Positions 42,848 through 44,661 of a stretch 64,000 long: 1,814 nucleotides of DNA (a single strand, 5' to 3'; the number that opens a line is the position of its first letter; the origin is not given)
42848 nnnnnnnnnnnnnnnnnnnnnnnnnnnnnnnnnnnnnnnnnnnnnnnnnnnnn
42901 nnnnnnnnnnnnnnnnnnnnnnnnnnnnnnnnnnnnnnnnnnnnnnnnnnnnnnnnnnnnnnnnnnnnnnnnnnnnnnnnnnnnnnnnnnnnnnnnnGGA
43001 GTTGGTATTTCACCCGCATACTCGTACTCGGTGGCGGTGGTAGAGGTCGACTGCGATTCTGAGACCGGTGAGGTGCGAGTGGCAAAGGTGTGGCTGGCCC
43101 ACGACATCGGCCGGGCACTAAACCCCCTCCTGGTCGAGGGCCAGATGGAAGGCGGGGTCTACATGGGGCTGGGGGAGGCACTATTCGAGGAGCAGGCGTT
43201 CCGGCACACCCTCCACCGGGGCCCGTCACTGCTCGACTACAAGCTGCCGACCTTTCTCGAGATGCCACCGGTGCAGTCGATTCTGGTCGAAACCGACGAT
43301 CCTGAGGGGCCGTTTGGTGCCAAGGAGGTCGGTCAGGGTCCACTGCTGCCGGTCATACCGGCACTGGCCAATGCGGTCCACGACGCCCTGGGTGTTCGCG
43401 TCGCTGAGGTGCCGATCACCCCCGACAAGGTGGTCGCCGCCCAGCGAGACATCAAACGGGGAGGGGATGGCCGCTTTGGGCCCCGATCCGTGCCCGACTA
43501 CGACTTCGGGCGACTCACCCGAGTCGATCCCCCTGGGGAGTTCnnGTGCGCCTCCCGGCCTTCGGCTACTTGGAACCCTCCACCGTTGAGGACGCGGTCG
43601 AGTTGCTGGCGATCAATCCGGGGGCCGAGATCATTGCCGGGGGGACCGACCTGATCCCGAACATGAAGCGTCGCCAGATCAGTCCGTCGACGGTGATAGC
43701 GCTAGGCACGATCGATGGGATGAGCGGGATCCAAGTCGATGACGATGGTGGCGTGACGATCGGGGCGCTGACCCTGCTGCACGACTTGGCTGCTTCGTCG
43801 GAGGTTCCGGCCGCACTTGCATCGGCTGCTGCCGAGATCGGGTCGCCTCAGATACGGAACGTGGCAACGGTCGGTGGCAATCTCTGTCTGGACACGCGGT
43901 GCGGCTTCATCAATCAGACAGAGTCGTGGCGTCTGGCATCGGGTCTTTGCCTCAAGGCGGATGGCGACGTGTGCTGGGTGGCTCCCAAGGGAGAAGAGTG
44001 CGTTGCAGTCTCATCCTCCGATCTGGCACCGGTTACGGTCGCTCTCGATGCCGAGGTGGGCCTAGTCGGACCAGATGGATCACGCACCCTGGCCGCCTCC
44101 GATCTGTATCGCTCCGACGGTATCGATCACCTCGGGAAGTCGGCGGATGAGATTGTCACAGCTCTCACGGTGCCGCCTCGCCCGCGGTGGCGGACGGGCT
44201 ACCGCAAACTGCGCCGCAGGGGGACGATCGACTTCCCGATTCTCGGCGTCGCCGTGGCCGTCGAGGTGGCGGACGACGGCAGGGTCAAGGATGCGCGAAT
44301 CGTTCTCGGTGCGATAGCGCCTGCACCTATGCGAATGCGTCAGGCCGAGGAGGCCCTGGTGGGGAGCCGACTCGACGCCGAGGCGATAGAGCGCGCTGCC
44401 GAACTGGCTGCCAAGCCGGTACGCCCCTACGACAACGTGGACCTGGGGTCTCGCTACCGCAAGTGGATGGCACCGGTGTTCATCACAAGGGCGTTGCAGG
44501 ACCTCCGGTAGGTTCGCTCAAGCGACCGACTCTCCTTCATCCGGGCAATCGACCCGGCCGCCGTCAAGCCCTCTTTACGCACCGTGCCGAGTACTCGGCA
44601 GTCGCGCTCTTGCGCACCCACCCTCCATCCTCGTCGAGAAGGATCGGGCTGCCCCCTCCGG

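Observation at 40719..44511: hcrCAB-like 4-hydroxybenzoyl-CoA reductase with the diagnostic Cys-rich insertion in the FAD subunit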

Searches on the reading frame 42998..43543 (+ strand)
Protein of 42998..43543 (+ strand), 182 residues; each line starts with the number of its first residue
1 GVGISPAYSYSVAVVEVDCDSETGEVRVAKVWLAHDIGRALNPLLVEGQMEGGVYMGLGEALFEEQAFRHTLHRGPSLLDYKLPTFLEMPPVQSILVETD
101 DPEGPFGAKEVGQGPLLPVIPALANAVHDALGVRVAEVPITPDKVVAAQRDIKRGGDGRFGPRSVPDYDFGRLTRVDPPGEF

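Call 48: search_solved_structures(query=window:42998-43543:+, show_alignments=5, max_evalue=1e-10)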
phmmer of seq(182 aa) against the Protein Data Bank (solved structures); distinct sequences matched with E-value up to 1e-10: 16.
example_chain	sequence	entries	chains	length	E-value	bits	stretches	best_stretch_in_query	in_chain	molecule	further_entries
1rm6_A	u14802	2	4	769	9.9e-41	143.2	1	2-146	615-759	4-hydroxybenzoyl-CoA reductase alpha subunit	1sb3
3hrd_B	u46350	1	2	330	9.3e-36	127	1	7-150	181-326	Nicotinate dehydrogenase medium molybdopterin subunit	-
8uem_A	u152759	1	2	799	5.9e-22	82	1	7-149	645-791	Carbon monoxide dehydrogenase (Large chain), CoxL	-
7dqx_A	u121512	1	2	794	6e-21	78.7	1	7-148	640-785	6-hydroxypseudooxynicotine dehydrogenase complex subunit gamma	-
5g5h_C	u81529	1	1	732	1e-18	71.4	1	13-148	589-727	Aldehyde oxidoreductase molybdenum-binding subunit PaoC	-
5g5g_C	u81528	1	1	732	1e-18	71.4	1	13-148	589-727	PUTATIVE XANTHINE DEHYDROGENASE YAGS FAD-BINDING SUBUNIT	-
1dgj_A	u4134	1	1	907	3.7e-18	69.6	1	7-148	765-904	ALDEHYDE OXIDOREDUCTASE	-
1t3q_B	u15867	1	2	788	5.6e-18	69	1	12-147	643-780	quinoline 2-oxidoreductase large subunit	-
5y6q_C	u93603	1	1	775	7.8e-18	68.5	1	7-146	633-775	Aldehyde oxidase large subunit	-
1ffu_B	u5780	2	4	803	4.1e-17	66.2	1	8-140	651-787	CUTL, MOLYBDOPROTEIN OF CARBON MONOXIDE DEHYDROGENASE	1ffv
1sij_A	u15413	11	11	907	4.7e-17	66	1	7-148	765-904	Aldehyde oxidoreductase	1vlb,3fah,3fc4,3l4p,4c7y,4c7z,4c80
1zxi_B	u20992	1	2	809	2.5e-15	60.4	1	10-132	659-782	Carbon monoxide dehydrogenase large chain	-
1n5w_B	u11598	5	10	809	2.5e-15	60.4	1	10-132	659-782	Carbon monoxide dehydrogenase large chain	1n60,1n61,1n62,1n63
1jro_B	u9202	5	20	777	3.8e-14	56.5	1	8-150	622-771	xanthine dehydrogenase, chain B | XANTHINE DEHYDROGENASE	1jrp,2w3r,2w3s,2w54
2w55_B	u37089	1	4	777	4.8e-14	56.2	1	8-150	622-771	XANTHINE DEHYDROGENASE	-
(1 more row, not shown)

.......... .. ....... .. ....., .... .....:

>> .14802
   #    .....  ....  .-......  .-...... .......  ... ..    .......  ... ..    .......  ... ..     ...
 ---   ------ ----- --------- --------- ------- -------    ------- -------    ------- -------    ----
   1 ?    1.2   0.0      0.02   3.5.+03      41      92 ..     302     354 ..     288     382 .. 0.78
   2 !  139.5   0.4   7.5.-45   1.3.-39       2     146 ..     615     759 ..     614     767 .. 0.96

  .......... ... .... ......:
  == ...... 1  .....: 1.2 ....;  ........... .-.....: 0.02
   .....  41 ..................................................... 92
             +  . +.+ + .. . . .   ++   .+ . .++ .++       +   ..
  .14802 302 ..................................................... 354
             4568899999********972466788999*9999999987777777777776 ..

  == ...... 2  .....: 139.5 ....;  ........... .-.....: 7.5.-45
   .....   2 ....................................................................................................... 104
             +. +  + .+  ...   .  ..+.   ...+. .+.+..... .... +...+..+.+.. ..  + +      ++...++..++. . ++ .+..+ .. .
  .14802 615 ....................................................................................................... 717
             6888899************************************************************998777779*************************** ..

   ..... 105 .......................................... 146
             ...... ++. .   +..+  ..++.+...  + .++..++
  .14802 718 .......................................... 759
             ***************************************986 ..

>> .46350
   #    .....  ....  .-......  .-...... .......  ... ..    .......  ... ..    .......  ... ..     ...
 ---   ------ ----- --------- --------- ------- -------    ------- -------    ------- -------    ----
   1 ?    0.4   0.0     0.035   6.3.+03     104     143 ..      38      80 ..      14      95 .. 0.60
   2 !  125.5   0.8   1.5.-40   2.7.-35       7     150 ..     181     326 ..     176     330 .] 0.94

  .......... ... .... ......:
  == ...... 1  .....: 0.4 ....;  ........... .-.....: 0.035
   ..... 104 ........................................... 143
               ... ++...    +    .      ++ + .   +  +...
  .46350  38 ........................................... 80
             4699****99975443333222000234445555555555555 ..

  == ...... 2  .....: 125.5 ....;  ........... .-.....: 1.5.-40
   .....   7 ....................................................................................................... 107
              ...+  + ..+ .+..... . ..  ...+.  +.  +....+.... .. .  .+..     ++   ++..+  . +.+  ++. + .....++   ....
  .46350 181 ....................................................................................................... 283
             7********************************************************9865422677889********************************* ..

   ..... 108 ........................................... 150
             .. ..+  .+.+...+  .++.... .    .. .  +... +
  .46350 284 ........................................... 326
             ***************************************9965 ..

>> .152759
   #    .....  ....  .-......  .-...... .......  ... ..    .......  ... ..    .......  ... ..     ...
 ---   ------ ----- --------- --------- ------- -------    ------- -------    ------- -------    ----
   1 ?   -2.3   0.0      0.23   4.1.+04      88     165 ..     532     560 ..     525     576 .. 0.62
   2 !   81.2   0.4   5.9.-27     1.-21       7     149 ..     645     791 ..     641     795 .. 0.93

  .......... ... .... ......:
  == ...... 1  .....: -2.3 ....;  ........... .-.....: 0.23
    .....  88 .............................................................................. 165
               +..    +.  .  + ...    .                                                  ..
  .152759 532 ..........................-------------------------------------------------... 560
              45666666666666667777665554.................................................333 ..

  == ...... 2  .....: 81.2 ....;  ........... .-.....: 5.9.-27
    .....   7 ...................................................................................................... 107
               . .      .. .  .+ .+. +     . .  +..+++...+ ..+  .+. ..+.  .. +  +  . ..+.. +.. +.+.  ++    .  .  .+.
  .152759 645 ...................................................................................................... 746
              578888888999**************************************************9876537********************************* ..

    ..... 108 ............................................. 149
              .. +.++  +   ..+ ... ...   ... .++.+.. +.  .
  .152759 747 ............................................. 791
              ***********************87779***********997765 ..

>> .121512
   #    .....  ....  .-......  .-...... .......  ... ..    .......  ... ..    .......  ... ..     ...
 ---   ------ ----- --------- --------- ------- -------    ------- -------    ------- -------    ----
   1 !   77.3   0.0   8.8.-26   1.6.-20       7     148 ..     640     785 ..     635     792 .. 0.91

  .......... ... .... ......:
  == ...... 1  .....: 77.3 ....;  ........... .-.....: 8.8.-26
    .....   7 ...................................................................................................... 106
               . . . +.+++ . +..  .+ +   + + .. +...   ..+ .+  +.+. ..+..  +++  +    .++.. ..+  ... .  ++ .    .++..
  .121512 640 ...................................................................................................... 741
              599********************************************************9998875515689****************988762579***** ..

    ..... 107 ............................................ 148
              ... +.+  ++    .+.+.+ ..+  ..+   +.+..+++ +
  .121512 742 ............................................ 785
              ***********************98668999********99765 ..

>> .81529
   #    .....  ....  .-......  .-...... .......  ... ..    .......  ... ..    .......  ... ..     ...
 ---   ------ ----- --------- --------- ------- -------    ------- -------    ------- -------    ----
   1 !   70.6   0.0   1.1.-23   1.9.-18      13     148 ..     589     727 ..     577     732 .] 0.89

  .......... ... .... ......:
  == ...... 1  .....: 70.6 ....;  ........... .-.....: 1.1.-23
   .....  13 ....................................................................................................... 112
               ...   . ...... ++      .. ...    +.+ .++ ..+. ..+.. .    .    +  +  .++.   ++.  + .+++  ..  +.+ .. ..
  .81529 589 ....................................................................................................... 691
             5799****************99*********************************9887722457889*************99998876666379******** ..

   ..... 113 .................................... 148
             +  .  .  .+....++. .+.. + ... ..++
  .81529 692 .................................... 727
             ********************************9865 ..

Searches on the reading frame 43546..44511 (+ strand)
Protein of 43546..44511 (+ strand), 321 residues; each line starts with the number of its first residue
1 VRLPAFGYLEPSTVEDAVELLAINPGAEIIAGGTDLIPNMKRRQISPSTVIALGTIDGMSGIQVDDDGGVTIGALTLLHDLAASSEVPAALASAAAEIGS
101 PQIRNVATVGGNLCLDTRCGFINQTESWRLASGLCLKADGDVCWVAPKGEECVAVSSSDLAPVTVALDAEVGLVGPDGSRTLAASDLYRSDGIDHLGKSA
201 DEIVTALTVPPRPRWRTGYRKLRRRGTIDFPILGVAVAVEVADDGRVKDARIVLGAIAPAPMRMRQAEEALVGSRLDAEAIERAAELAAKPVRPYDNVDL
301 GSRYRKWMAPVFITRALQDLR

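Call 4: search_protein_families(library=ncbifam, proteins=[window:43546-44511:+], max_evalue=0.001)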
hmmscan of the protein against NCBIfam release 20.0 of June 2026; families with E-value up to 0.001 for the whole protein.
window:43546-44511:+ (321 aa): 8 families
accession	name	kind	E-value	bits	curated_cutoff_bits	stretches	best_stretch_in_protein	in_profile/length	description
TIGR03195.1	4hydrxCoA_B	equivalog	2.1e-82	276.8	404.55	1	3-319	2-318/321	4-hydroxybenzoyl-CoA reductase subunit beta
NF041019.1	glyceraldDH_beta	equivalog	4.1e-51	173.9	350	2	156-319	120-279/280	glyceraldehyde dehydrogenase subunit beta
NF007427.0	PRK09971.1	equivalog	1.3e-50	172.3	287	2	8-114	7-116/292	xanthine dehydrogenase FAD-binding subunit XdhB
NF043083.1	XdhB_XDHase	equivalog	1.3e-50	172.1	310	2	8-114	7-116/289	xanthine dehydrogenase subunit XdhB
TIGR02963.1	xanthine_xdhA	equivalog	4.7e-34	117.8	467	2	158-316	307-464/468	xanthine dehydrogenase small subunit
TIGR03199.1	pucC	equivalog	4.7e-20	72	306.05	2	11-115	1-108/264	xanthine dehydrogenase subunit C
TIGR03312.1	Se_sel_red_FAD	hypoth_equivalog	1.4e-14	53.9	241.5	1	8-114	4-107/257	molybdopterin-dependent oxidoreductase FAD-binding subunit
TIGR02969.1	mam_aldehyde_ox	subfamily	0.00036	18.1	1912.3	0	8-81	239-314/1330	aldehyde oxidase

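Call 5: search_protein_families(library=pfam, proteins=[window:43546-44511:+], max_evalue=0.001)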
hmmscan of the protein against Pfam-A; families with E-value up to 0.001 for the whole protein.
window:43546-44511:+ (321 aa): 2 families
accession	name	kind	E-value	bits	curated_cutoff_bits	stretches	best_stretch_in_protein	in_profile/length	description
PF00941.27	FAD_binding_5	-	1.4e-40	139.4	27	1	5-210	2-168/170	FAD binding domain in molybdopterin dehydrogenase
PF03450.22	CO_deh_flav_C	-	7.5e-23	81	25.5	1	219-319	3-101/102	CO dehydrogenase flavoprotein C-terminal domain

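Call 6: search_solved_structures(query=window:43546-44511:+, show_alignments=2)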
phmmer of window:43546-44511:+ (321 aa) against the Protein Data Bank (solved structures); distinct sequences matched with E-value up to 0.001: 20.
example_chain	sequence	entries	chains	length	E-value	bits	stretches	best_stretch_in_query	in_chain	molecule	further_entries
1rm6_B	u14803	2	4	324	9.4e-57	196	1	8-309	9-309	4-hydroxybenzoyl-CoA reductase beta subunit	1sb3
4zoh_B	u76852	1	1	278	5.2e-34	121.3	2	157-317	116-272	Putative oxidoreductase FAD-binding subunit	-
5g5g_B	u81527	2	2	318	3.3e-29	105.5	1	5-271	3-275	PUTATIVE XANTHINE DEHYDROGENASE YAGR MOLYBDENUM-BINDING SU SUBUNIT | Aldehyde oxidoreductase FAD-binding subunit PaoB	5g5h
5y6q_B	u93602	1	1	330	9.4e-28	100.7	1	21-317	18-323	Aldehyde oxidase medium subunit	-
1ffu_C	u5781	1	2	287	4.6e-27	98.5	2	4-114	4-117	CUTM, FLAVOPROTEIN OF CARBON MONOXIDE DEHYDROGENASE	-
1ffv_C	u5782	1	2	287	7.5e-27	97.8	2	4-114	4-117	CUTM, FLAVOPROTEIN OF CARBON MONOXIDE DEHYDROGENASE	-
1zxi_C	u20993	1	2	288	1e-24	90.7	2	158-318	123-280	Carbon monoxide dehydrogenase medium chain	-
1n5w_C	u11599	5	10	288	1.4e-24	90.3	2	158-318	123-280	Carbon monoxide dehydrogenase medium chain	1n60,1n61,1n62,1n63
3hrd_C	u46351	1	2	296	9.4e-24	87.6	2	6-117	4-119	Nicotinate dehydrogenase FAD-subunit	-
7dqx_B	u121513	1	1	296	4.4e-23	85.4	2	1-114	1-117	6-hydroxypseudooxynicotine dehydrogenase complex subunit alpha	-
7dqx_E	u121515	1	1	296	4.4e-23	85.4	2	1-114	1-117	6-hydroxypseudooxynicotine dehydrogenase complex subunit alpha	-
1t3q_C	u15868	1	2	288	7.1e-18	68.3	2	1-114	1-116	quinoline 2-oxidoreductase medium subunit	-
8uem_B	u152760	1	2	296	7.8e-16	61.6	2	5-115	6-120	Carbon monoxide dehydrogenase medium chain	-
2w3r_A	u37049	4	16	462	3e-10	43.2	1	11-116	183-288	XANTHINE DEHYDROGENASE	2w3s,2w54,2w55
1jro_A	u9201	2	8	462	7e-10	42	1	11-116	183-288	xanthine dehydrogenase, chain A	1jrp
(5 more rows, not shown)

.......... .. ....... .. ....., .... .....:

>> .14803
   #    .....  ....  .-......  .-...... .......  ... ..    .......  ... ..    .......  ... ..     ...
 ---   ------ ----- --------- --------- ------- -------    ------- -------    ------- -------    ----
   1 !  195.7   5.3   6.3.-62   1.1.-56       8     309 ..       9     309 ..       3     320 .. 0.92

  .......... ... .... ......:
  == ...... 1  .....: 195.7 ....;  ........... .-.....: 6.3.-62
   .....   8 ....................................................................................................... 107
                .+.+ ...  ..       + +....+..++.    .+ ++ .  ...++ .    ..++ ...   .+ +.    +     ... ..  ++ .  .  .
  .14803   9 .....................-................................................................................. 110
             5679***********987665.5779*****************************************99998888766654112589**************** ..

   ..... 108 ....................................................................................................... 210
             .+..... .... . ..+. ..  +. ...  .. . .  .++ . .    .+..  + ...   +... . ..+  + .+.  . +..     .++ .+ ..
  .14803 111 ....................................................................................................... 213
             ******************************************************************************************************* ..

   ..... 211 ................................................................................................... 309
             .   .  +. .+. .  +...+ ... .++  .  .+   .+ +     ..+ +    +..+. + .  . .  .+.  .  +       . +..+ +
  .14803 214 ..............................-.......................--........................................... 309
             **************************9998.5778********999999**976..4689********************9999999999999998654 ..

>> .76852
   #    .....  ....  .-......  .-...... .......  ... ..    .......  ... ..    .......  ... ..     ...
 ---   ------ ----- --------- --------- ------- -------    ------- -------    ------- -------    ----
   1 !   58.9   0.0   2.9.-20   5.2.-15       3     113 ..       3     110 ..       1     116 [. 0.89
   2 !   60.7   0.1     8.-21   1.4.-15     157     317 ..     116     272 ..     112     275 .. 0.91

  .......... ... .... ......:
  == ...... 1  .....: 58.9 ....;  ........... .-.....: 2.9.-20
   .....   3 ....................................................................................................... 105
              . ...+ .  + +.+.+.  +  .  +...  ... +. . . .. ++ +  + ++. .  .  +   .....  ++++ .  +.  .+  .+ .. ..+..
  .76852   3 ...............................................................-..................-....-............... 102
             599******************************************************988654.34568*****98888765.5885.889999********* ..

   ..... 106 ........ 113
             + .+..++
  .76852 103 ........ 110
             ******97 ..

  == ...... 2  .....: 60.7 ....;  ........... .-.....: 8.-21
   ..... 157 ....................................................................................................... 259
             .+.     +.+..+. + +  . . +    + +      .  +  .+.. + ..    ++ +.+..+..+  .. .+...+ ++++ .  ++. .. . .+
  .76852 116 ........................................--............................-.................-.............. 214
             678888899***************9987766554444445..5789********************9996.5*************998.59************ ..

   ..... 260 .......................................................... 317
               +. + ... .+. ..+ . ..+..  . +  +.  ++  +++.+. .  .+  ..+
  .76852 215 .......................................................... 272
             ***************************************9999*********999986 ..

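Call 44: search_protein_representatives(protein=window:43546-44511:+)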
Query: 321 residues. Proteins with E-value up to 0.001 (for the whole library): 22733; up to 1e-10: 9937; up to 1e-30: 1047. The best 150 are listed.
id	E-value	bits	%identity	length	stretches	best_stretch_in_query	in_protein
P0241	3.3e-85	302.6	48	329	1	1-317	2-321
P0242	3.4e-84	299.3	50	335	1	1-321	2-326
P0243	2.5e-80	286.6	50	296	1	37-320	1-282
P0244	3.5e-80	286.1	46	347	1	1-321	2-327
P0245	3.7e-80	286.0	49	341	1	1-320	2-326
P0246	5.5e-79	282.2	48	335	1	1-320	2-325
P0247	7.1e-76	272.0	48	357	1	1-321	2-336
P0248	1.2e-73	264.6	44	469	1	1-320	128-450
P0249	3.0e-72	260.1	44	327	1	2-319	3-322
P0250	9.4e-71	255.1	46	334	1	2-318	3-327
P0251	4.7e-70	252.8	45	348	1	1-319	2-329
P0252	8.5e-69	248.7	55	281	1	1-211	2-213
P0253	1.8e-68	247.7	44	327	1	1-320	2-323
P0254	2.9e-68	247.0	47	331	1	1-320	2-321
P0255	1.1e-67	245.1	45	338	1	1-320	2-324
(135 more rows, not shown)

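Call 65: search_dna_similar(query=window:43546-44508:+, collection=plasmids, mode=protein, max_evalue=1e-30, max_rows=25)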
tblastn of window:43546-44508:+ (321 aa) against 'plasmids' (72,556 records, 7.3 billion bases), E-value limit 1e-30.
No match.
